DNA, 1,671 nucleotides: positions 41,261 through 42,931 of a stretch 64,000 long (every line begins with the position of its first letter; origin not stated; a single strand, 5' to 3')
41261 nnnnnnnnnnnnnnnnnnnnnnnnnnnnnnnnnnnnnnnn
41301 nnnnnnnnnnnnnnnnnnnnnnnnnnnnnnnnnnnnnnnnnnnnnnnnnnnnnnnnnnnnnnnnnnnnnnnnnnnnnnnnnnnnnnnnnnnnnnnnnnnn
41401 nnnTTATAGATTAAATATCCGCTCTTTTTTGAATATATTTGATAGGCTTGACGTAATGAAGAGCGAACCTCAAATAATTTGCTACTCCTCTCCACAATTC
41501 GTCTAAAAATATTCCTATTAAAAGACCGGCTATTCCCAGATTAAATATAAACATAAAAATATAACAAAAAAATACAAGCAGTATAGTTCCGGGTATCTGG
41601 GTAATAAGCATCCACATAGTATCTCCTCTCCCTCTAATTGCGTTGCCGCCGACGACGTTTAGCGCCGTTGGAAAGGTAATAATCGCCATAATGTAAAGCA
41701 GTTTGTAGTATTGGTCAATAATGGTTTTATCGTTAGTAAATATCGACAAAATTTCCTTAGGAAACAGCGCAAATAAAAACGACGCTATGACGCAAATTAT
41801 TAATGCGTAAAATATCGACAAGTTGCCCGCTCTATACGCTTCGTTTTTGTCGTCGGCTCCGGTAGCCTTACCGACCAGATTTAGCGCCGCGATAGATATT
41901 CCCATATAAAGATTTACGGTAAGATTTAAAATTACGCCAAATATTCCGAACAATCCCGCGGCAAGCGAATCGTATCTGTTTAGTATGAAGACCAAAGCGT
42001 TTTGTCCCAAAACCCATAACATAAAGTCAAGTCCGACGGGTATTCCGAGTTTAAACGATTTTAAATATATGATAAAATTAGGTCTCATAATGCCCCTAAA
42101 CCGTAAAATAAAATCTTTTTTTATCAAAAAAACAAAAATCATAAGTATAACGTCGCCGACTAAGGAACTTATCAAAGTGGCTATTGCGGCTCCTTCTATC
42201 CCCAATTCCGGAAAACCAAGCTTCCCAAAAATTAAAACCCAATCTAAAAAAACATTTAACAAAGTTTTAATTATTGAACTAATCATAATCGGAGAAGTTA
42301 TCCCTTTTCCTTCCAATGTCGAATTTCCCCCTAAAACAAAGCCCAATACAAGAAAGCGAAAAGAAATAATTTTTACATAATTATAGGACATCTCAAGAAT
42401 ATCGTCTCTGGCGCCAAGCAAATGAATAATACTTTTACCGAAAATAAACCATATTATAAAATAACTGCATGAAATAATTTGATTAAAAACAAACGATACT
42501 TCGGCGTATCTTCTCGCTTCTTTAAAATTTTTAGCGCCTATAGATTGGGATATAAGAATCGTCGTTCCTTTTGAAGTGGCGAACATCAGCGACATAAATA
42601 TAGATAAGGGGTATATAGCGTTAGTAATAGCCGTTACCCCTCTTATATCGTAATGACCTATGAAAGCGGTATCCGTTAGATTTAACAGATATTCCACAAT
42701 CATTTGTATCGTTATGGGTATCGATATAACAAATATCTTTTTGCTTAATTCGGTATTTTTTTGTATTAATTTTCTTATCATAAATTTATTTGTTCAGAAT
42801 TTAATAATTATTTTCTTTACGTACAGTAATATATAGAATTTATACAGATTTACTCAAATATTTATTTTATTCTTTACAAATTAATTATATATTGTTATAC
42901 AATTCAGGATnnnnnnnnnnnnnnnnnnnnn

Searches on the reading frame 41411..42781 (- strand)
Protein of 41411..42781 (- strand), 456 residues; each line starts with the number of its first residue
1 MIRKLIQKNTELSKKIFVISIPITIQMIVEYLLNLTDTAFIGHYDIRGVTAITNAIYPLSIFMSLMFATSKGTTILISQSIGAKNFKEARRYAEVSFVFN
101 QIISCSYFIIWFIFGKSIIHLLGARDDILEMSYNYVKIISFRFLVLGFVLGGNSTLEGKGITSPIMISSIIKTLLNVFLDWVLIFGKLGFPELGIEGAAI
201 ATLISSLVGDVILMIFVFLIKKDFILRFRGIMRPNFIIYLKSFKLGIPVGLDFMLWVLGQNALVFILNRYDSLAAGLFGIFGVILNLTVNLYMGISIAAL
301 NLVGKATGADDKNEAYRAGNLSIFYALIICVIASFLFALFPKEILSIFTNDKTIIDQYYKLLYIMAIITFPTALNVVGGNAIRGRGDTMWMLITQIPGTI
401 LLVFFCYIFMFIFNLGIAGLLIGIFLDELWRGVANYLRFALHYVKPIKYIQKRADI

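Call 79: search_protein_families(library=pfam, proteins=[window:41411-42781:-], max_evalue=0.0001)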
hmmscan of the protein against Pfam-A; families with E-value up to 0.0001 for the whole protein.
window:41411-42781:- (456 aa): 1 family
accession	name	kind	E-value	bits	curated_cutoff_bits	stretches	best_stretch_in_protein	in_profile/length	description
PF01554.23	MatE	-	2.2e-49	167.7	24.9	2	22-182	1-161/161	MatE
